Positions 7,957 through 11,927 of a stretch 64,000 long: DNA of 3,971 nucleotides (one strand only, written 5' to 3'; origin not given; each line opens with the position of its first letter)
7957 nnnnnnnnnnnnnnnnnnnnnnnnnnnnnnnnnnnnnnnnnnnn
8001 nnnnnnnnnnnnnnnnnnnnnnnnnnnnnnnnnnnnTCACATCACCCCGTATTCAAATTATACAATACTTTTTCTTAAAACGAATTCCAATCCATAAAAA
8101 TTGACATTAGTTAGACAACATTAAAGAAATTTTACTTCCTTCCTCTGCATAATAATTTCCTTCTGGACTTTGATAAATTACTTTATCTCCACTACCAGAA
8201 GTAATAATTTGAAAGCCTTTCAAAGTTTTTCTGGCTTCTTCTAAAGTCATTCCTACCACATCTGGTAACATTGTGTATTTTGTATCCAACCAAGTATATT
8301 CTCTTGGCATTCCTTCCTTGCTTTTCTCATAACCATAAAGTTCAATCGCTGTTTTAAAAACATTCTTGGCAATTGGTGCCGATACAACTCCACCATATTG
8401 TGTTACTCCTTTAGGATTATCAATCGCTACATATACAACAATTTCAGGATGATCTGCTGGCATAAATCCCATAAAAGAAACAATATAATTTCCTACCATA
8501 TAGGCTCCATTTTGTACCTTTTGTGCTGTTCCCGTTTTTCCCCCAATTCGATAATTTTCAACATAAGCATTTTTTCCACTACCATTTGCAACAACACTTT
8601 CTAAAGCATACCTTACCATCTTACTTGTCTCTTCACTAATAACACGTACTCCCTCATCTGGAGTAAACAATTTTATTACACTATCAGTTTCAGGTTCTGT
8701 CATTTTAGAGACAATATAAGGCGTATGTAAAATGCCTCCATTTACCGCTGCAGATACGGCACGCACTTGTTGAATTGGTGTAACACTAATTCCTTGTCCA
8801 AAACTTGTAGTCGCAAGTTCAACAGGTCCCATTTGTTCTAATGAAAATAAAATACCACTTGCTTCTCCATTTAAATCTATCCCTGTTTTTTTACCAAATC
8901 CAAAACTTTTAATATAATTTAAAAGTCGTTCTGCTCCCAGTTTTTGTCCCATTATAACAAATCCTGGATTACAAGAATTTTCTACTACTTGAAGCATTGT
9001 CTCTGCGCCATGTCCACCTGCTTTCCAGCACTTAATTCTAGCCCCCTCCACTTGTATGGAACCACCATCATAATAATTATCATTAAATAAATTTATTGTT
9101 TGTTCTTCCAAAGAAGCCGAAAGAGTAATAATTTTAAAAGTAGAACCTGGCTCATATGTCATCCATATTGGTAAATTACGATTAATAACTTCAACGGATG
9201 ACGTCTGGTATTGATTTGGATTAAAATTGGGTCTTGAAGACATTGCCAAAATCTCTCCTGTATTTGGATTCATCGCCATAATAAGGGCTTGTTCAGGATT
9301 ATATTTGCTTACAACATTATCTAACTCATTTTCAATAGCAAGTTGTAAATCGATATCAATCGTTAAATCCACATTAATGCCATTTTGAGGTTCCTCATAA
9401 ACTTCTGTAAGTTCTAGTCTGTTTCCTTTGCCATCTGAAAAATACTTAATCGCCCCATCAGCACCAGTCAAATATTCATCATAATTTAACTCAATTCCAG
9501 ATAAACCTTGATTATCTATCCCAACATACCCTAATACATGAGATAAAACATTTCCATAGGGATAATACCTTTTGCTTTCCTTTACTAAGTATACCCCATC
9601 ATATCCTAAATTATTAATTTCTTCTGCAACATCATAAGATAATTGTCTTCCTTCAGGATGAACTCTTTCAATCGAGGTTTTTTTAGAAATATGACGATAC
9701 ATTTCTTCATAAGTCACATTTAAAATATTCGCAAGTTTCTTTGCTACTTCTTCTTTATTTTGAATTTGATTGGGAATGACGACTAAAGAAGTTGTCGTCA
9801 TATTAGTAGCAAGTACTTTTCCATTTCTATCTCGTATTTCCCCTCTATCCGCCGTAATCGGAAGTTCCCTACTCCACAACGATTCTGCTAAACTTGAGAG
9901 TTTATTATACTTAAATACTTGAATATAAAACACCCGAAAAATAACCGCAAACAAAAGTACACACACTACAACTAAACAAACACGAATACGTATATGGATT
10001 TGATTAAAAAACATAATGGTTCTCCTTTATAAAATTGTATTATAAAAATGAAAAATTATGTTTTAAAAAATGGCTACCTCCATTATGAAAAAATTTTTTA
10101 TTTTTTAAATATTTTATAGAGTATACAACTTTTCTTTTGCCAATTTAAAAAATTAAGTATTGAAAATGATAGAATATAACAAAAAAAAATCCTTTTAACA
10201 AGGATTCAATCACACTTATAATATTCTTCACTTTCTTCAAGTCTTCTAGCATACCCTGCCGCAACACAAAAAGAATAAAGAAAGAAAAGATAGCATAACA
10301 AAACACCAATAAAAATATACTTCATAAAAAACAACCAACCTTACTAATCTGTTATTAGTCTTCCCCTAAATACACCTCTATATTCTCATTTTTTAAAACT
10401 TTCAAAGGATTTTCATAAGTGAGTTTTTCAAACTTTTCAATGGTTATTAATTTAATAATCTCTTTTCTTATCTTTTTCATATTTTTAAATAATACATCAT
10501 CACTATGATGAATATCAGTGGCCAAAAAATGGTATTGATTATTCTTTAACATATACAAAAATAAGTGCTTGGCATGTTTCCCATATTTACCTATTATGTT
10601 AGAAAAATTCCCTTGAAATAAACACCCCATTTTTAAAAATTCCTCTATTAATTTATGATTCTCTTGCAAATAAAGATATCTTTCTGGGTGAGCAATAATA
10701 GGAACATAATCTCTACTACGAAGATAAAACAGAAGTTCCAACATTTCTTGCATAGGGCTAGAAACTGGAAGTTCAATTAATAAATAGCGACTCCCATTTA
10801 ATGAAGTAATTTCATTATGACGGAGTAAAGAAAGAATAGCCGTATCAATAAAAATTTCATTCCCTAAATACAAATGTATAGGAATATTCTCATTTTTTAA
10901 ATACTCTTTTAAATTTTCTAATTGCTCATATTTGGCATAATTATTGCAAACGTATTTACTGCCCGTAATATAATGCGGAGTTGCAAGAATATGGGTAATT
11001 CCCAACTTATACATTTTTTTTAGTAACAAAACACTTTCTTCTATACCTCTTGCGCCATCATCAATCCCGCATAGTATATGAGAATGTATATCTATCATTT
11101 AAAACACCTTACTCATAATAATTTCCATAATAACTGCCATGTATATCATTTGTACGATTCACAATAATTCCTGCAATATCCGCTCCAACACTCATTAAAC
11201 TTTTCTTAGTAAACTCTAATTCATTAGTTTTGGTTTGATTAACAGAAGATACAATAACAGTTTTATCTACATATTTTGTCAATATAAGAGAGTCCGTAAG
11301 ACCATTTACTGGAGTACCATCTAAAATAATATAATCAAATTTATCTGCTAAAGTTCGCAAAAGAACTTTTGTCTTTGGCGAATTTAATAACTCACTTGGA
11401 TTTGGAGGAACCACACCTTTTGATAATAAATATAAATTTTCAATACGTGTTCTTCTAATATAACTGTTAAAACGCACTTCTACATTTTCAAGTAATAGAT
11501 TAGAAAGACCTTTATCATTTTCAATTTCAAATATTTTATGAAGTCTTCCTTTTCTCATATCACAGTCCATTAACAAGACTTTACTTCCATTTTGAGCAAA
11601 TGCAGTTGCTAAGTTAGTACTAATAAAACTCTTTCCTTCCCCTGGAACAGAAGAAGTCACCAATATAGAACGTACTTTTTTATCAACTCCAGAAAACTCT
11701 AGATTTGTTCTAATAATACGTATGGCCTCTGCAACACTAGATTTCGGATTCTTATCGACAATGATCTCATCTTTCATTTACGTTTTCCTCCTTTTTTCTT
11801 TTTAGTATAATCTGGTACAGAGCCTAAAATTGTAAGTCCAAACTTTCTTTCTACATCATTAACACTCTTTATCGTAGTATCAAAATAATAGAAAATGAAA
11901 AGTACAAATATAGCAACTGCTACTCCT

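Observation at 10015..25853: About 16 kb block including a complete capsule/EPS locus inserted between the two class-B PBP genes of the dcw cluster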

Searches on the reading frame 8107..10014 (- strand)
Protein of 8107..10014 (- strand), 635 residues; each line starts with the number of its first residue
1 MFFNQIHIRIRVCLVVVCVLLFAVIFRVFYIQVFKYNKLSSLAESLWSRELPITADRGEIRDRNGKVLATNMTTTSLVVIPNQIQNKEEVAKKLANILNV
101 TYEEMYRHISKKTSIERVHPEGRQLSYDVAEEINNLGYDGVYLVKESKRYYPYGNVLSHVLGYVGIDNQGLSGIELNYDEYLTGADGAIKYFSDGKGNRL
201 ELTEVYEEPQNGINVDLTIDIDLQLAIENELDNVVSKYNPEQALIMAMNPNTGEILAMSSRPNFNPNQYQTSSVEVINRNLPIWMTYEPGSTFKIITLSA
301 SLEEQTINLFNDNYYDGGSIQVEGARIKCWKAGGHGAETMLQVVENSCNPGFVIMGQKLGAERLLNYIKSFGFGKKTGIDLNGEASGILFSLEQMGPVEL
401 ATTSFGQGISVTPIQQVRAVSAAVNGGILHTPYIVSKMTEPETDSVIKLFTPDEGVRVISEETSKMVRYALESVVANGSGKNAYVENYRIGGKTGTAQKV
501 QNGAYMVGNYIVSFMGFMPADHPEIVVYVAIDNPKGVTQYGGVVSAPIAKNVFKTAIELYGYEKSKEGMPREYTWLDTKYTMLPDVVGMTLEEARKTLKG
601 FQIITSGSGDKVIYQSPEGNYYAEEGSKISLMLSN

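Call 4: search_protein_families(library=pfam, proteins=[window:8107-10014:-])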
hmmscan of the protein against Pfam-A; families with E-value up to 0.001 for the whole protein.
window:8107-10014:- (635 aa): 4 families
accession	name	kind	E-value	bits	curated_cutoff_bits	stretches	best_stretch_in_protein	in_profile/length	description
PF00905.27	Transpeptidase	-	1.6e-80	271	22.1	1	245-553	3-298/299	Penicillin binding protein transpeptidase domain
PF03717.20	PBP_dimer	-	4.7e-27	96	24.4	1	53-201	2-177/180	Penicillin-binding Protein dimerisation domain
PF03793.24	PASTA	-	8.1e-11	42.2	23.2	1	583-634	3-63/64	PASTA domain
PF21922.1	PBP_dimer_2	-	0.00078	20.1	27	0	148-187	24-62/83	Penicillin binding protein A dimerisation domain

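Call 5: search_protein_families(library=ncbifam, proteins=[window:8107-10014:-])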
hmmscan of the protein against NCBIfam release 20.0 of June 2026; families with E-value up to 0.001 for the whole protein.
window:8107-10014:- (635 aa): 20 families
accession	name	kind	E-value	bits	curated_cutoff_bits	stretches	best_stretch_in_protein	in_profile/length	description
TIGR02214.1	spoVD_pbp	equivalog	3.6e-219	729.3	688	1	12-634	4-635/636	stage V sporulation protein D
TIGR03423.1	pbp2_mrdA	equivalog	2.4e-107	359.9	455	1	9-557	2-591/593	penicillin-binding protein 2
NF053573.1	PBP2_PenA_Neis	exception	2.3e-87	293.9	1105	1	8-566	26-570/572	peptidoglycan D,D-transpeptidase PBP2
NF011685.0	PRK15105.1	subfamily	5.5e-77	259.7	737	1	9-553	21-554/588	peptidoglycan glycosyltransferase FtsI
NF038271.1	strep_PBP2X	exception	4.4e-70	236.8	1050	1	13-623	25-679/750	penicillin-binding protein PBP2X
NF008061.0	PRK10795.1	equivalog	2.8e-45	155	962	2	170-535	207-585/634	peptidoglycan DD-transpeptidase MrdA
NF051842.1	PBP4_5_Efaec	equivalog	1.4e-40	139.3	700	1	54-498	162-614/668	penicillin-binding protein PBP4(5)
NF038278.1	strep_PBP2B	exception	3.9e-30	104.9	975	2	162-553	255-671/678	penicillin-binding protein PBP2B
TIGR02074.1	PBP_1a_fam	subfamily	3.2e-26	92.2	508.75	1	206-557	213-533/535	PBP1A family penicillin-binding protein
NF000237.1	MECA_PBP2A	equivalog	1.4e-21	76.5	750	1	53-554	147-658/668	PBP2a family beta-lactam-resistant peptidoglycan transpeptidase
NF033378.1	MECD_PBP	exception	1.9e-19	69.4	1450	1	54-548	150-661/678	PBP2a family beta-lactam-resistant peptidoglycan transpeptidase MecD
NF000408.1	MECA2_pure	exception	4.3e-17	61.6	1525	1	52-554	146-658/668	PBP2a family beta-lactam-resistant peptidoglycan transpeptidase MecA2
NF000409.1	MECA_pure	exception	5.5e-17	61.5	1490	1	54-554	148-658/668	PBP2a family beta-lactam-resistant peptidoglycan transpeptidase MecA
NF000407.1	MECC_PBP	exception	1.1e-16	60.3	1500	1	54-552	145-653/665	PBP2a family beta-lactam-resistant peptidoglycan transpeptidase MecC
NF051885.1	tranpepglycosPbpC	equivalog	1.9e-16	59.8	900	1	202-508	281-554/632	multimodular transpeptidase-transglycosylase PbpC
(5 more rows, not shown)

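Call 7: find_related_loci(query=window:8107-10014:-, collection=genome_contigs, flank=10000)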
Query window:8107-10014:- (635 aa) in genome_contigs; peptide patterns used: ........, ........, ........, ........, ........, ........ (x = any residue, [..] = any of these).
563 stretches matched a pattern; 519 encode a relative of the query (tblastn E <= 1e-3); the best 80 are kept; 80 distinct loci.
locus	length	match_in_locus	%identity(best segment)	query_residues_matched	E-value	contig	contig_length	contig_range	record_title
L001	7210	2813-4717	91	1-635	0e+0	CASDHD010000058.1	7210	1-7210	MAG: uncultured Bacilli bacterium isolate single-wildmice_C1233.46_1675168266 genome assembly, contig: NODE_7723_length_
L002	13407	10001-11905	91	1-635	0e+0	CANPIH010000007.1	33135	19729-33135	MAG TPA_asm: uncultured Tenericutes bacterium isolate SRR15730554_bin.3_metawrap_v1.3_MAG genome assembly, contig: NODE.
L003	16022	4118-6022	93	1-635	0e+0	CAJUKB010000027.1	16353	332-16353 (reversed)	MAG TPA_asm: uncultured Bacilli bacterium isolate MGBC143693 genome assembly, contig: MGBC143693.27, whole genome shotgu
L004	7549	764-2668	93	1-635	0e+0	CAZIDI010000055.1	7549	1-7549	MAG TPA_asm: uncultured Muribaculaceae bacterium isolate SRP222994_co1_401 genome assembly, contig: NODE_20034_length_75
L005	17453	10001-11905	91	1-635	0e+0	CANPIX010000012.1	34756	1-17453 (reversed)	MAG TPA_asm: uncultured Tenericutes bacterium isolate SRR15730547_bin.25_metawrap_v1.3_MAG genome assembly, contig: NODE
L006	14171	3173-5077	89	1-635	0e+0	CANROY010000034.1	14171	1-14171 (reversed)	MAG: uncultured Bacilli bacterium isolate Lapin-018__bin67 genome assembly, contig: Lapin-018__NODE_3943_length_14171_co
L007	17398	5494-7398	88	1-635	0e+0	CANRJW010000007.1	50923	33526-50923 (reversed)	MAG: uncultured Bacilli bacterium isolate Lapin-021__bin68 genome assembly, contig: Lapin-021__NODE_800_length_50923_cov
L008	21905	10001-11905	89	1-635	0e+0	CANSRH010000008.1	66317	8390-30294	MAG TPA_asm: uncultured Tenericutes bacterium isolate SRR15510228_bin.30_metawrap_v1.3_MAG genome assembly, contig: NODE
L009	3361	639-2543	90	1-635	0e+0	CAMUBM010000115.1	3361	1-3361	MAG TPA_asm: uncultured Tenericutes bacterium isolate SRR14038239_bin.83_metawrap_v1.3_MAG genome assembly, contig: NODE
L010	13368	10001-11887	89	1-629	0e+0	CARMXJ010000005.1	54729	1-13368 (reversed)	MAG TPA_asm: uncultured Bacilli bacterium isolate MGBC128534 genome assembly, contig: MGBC128534.5, whole genome shotgun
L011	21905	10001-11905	86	1-635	0e+0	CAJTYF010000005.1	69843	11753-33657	MAG TPA_asm: uncultured Bacilli bacterium isolate MGBC121705 genome assembly, contig: MGBC121705.5, whole genome shotgun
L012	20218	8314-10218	88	1-635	0e+0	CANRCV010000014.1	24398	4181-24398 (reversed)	MAG: uncultured Bacilli bacterium isolate Lapin-026__bin87 genome assembly, contig: Lapin-026__NODE_2262_length_24398_co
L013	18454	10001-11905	85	1-635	0e+0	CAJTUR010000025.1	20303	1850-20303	MAG TPA_asm: uncultured Bacilli bacterium isolate MGBC108787 genome assembly, contig: MGBC108787.25, whole genome shotgu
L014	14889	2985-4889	86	1-635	0e+0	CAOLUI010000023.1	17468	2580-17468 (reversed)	MAG TPA_asm: uncultured Bacilli bacterium isolate MGBC109233 genome assembly, contig: MGBC109233.23, whole genome shotgu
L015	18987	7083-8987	85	1-635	0e+0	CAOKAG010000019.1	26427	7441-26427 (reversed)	MAG TPA_asm: uncultured Tenericutes bacterium isolate SRR15730524_bin.8_metawrap_v1.3_MAG genome assembly, contig: NODE.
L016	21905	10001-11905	85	1-635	0e+0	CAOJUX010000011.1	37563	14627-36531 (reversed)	MAG TPA_asm: uncultured Erysipelotrichaceae bacterium isolate SRR17684644_bin.2_metawrap_v1.3_MAG genome assembly, conti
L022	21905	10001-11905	74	1-635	0e+0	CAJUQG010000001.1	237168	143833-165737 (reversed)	MAG TPA_asm: uncultured Bacilli bacterium isolate MGBC163973 genome assembly, contig: MGBC163973.1, whole genome shotgun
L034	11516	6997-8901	72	1-635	0e+0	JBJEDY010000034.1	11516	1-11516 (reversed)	MAG: Bacilli bacterium isolate LOHA17_bin.030 NODE_2704_length_11516_cov_7.831952, whole genome shotgun sequence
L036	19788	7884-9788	71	1-635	0e+0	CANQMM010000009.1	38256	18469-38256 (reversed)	MAG: uncultured Bacilli bacterium isolate Lapin-013__bin24 genome assembly, contig: Lapin-013__NODE_657_length_38256_cov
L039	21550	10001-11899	72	1-633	0e+0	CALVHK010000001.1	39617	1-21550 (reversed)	MAG: uncultured Bacilli bacterium isolate BRZ_DN__bin106 genome assembly, contig: BRZ_DN__NODE_1358_length_39617_cov_16.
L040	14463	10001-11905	72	1-635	0e+0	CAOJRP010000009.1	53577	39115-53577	MAG TPA_asm: uncultured Erysipelotrichaceae bacterium isolate SRR17684615_bin.2_metawrap_v1.3_MAG genome assembly, conti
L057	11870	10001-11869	68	1-622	0e+0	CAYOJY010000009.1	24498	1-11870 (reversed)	MAG TPA_asm: uncultured Muribaculaceae bacterium isolate SRP192927_co2_767 genome assembly, contig: NODE_2907_length_244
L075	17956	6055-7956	64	1-634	0e+0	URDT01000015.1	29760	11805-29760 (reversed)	uncultured Tenericutes bacterium isolate UMGS900 genome assembly, contig: NODE_1035_length_29760_cov_4.332109, whole gen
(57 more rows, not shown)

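Call 24: search_protein_families(library=pfam, proteins=[L036:7281-7856:+, L036:5231-7312:+, L034:4652-5764:+, L034:5739-6881:+, L075:4808-6001:+, L057:5217-7211:+, L057:7514-9937:+, L040:5615-8200:+, L039:8636-9940:+, L007:2922-3977:+], max_evalue=0.01)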
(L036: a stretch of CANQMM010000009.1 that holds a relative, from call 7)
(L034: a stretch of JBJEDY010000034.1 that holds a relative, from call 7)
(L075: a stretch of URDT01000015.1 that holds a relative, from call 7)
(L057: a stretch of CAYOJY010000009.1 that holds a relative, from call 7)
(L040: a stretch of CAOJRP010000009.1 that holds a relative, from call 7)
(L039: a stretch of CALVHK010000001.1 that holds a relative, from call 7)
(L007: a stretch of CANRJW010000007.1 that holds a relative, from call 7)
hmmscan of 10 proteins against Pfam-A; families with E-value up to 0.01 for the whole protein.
L036:7281-7856:+ (192 aa): 2 families
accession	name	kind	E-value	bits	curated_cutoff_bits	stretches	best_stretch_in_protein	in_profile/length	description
PF04203.18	Sortase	-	1.3e-15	57.6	26.6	1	62-184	1-124/125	Sortase domain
PF05251.17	Ost5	-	0.0048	17.6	27.4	1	1-46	2-47/73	Oligosaccharyltransferase subunit 5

L036:5231-7312:+ (694 aa): 6 families
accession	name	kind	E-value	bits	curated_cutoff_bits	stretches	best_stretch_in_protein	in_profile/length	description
PF17802.7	SpaA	-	1e-65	218.3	23.1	4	365-449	1-88/91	Prealbumin-like fold domain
PF11974.14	bMG3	-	4.7e-06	26.9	34.9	0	273-320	13-60/103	Bacterial alpha-2-macroglobulin MG3 domain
PF08341.16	TED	-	6.2e-06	27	22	1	67-151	1-74/102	Thioester domain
PF17210.9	SdrD_B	-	2.9e-05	24.7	29.7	0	556-604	20-68/112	SdrD B-like domain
PF13620.12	CarboxypepD_reg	-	0.00097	19.9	32.3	0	556-598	10-52/82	Carboxypeptidase regulatory-like domain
PF13860.13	FlgD_ig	-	0.0069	16.8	27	0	376-404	19-47/79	FlgD Ig-like domain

L034:4652-5764:+ (371 aa): 0 families

L034:5739-6881:+ (381 aa): 2 families
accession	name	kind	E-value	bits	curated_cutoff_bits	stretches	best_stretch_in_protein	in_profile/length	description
PF02492.25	cobW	-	2.7e-50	170.9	20.7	1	13-214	1-179/180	CobW/HypB/UreG, nucleotide-binding domain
PF07683.19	CobW_C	-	1.4e-18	67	22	1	263-379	1-93/94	Cobalamin synthesis protein cobW C-terminal domain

L075:4808-6001:+ (398 aa): 1 family
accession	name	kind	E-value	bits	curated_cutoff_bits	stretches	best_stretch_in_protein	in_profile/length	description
PF07963.17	N_methyl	-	1.6e-05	24.7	21.2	1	10-33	4-27/27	Prokaryotic N-terminal methylation motif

L057:5217-7211:+ (665 aa): 1 family
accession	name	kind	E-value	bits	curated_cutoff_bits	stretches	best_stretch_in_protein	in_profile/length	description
PF00501.34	AMP-binding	-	4.8e-42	144.6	29.9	1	95-484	18-384/384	AMP-binding enzyme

L057:7514-9937:+ (808 aa): 4 families
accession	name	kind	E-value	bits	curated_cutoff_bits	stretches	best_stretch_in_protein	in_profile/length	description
PF02518.31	HATPase_c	-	1.7e-26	93.3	26.4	1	367-481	1-110/111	Histidine kinase-, DNA gyrase B-, and HSP90-like ATPase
PF00072.30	Response_reg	-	7.1e-22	78.1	30.2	1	530-640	1-110/111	Response regulator receiver domain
PF00512.31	HisKA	-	7.2e-16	58.4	26.9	1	255-320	1-66/66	His Kinase A (phospho-acceptor) domain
PF01627.28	Hpt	-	0.0021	18.7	24.6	1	719-774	2-57/84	Hpt domain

L040:5615-8200:+ (862 aa): 4 families
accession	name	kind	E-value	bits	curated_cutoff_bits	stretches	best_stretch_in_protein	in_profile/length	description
PF00005.33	ABC_tran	-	3.1e-32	112.5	25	1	34-182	1-136/137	ABC transporter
PF02687.27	FtsX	-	9.4e-18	64.9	25.5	1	736-855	2-120/120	FtsX-like permease C-terminal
PF02463.25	SMC_N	-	0.00043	20.2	40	1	33-218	14-204/220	RecF/RecN/SMC N terminal domain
PF03193.22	RsgA_GTPase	-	0.0015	18.8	30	1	21-67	84-129/174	RsgA GTPase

L039:8636-9940:+ (435 aa): 2 families
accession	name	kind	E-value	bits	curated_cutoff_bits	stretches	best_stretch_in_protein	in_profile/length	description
PF13635.12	DUF4143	-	2.5e-26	92.7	28.1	1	231-388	3-160/160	Domain of unknown function (DUF4143)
PF13173.12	AAA_14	-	2.8e-25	89.2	27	1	23-156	4-129/129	AAA domain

L007:2922-3977:+ (352 aa): 0 families
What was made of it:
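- Most other cargo in the slot is also surface-related, such as pilin plus sortase and a pseudopilin-like protein (call 24).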

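Call 25: search_protein_families(library=pfam, proteins=[L007:3977-4612:+, L011:8209-8967:+, L015:6071-7012:+, L022:7828-8892:+, L022:8896-9939:+, L016:7129-9174:+, L016:9168-9593:+, L001:2371-2745:+, L010:9489-9932:+, L012:11385-13010:+], max_evalue=0.01)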
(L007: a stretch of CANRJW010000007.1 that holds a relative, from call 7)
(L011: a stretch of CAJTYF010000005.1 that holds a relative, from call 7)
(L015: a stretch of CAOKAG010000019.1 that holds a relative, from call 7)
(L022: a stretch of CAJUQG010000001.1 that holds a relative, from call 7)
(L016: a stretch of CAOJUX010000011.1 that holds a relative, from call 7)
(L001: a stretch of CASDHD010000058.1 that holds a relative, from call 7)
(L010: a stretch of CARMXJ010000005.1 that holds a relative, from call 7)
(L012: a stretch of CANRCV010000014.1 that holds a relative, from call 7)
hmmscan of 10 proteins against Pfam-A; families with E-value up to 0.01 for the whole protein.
L007:3977-4612:+ (212 aa): 3 families
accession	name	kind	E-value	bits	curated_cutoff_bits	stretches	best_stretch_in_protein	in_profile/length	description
PF00005.33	ABC_tran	-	1.4e-30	107.1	25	1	22-162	1-137/137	ABC transporter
PF13304.12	AAA_21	-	2.9e-07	31.3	27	1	78-191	174-298/304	AAA domain, putative AbiEii toxin, Type IV TA system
PF00931.28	NB-ARC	-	0.00032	20.5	23.5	1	33-191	19-136/248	NB-ARC domain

L011:8209-8967:+ (253 aa): 1 family
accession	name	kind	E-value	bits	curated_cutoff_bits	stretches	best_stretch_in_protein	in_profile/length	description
PF00973.24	Paramyxo_ncap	-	0.0074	15.7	27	0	207-247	254-294/524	Paramyxovirus nucleocapsid protein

L015:6071-7012:+ (314 aa): 0 families

L022:7828-8892:+ (355 aa): 1 family
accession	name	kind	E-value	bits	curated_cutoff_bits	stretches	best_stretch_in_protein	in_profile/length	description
PF13646.12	HEAT_2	-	1.3e-09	38.6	27.7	1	278-337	14-73/88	HEAT repeats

L022:8896-9939:+ (348 aa): 5 families
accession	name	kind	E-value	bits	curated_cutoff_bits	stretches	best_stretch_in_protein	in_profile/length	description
PF00535.33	Glycos_transf_2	-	3.9e-08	33.8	23.3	1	56-193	1-116/168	Glycosyl transferase family 2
PF15634.11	Tox-ART-HYE1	-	0.00069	19.5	25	1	178-259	155-237/282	HYE1 signature containing ADP-ribosyltransferase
PF13506.12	Glyco_transf_21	-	0.0011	18.9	21.7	1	152-191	25-65/174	Glycosyl transferase family 21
PF03142.21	Chitin_synth_2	-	0.0054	15.9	27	0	152-204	196-248/527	Chitin synthase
PF13712.12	Glyco_tranf_2_5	-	0.0069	16.6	27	1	135-186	32-85/210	Glycosyltransferase like family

L016:7129-9174:+ (682 aa): 8 families
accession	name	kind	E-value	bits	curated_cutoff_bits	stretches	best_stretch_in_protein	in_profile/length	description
PF03412.21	Peptidase_C39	-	2e-32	112.3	22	1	9-139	4-132/133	Peptidase C39 family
PF00005.33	ABC_tran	-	6.5e-24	85.5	25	1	491-637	2-136/137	ABC transporter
PF00664.28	ABC_membrane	-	5e-15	56.3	28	1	166-431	2-274/274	ABC transporter transmembrane region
PF20720.3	nSTAND3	-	0.00065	19.9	27.2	1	493-542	10-58/155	Novel STAND NTPase 3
PF03215.21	Rad17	-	0.0013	19.1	23.8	1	492-527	37-72/186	Rad17 P-loop domain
PF00910.28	RNA_helicase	-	0.0015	19.4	21.5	1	503-549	1-51/105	RNA helicase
PF13238.12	AAA_18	-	0.0026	18.6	29.4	1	503-555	1-41/128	AAA domain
PF07728.20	AAA_5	-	0.0064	16.9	22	0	503-544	2-43/139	AAA domain (dynein-related subfamily)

L016:9168-9593:+ (142 aa): 0 families

L001:2371-2745:+ (125 aa): 0 families

L010:9489-9932:+ (148 aa): 2 families
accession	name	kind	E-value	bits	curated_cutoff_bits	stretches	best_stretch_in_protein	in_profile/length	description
PF00011.27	HSP20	-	4.2e-22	78.6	20.8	1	43-146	1-101/102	Hsp20/alpha crystallin family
PF17886.7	ArsA_HSP20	-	3.6e-06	26.9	22.5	1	48-128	1-61/63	HSP20-like domain found in ArsA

L012:11385-13010:+ (542 aa): 1 family
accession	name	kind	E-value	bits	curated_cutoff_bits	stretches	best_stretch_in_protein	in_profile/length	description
PF03781.23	FGE-sulfatase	-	0.0091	16.1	23.3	1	374-423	156-205/255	Sulfatase-modifying factor enzyme 1-like domain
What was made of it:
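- In deeper relatives the slot holds pilin plus sortase, CobW, a pseudopilin-like protein, an AMP-ligase plus hybrid kinase, or a bacteriocin exporter (calls 24, 25). Other relatives carry unrelated cargo in the slot: CobW, an AMP-ligase plus histidine kinase, a bacteriocin exporter (calls 24, 25).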

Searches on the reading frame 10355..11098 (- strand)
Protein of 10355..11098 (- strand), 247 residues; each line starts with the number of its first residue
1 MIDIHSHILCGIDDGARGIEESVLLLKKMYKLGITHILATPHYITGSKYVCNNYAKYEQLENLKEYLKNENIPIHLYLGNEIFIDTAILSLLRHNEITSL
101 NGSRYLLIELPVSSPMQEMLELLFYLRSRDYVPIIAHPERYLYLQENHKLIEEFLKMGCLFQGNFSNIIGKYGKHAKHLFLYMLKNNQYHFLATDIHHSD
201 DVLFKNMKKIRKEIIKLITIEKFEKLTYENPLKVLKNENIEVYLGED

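Call 3: search_protein_families(library=pfam, proteins=[window:10355-11098:-])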
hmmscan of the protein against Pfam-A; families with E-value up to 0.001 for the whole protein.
window:10355-11098:- (247 aa): 1 family
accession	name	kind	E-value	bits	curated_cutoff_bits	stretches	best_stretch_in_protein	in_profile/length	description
PF19567.5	CpsB_CapC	-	1.1e-56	192.4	27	1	1-236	1-234/234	Capsular polysaccharide synthesis, CpsB/CapC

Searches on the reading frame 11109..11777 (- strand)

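Call 3: search_protein_families(library=pfam, proteins=[window:11109-11777:-])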
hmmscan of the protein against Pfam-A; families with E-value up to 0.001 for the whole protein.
window:11109-11777:- (222 aa): 5 families
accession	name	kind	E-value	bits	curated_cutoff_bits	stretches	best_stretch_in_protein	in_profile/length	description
PF13614.12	AAA_31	-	3.3e-13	50.4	27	1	38-180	4-150/177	AAA domain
PF10609.15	ParA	-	3.8e-10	40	27.1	1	37-207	5-173/246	NUBPL iron-transfer P-loop NTPase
PF01656.29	CbiA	-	1.2e-09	38.6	25.4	1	39-210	2-84/125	CobQ/CobB/MinD/ParA nucleotide binding domain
PF09140.17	MipZ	-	0.00018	21.4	20.7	1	38-86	3-51/262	ATPase MipZ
PF00142.24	Fer4_NifH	-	0.00043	20.3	25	0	46-78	10-42/271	4Fe-4S iron sulfur cluster binding proteins, NifH/frxC family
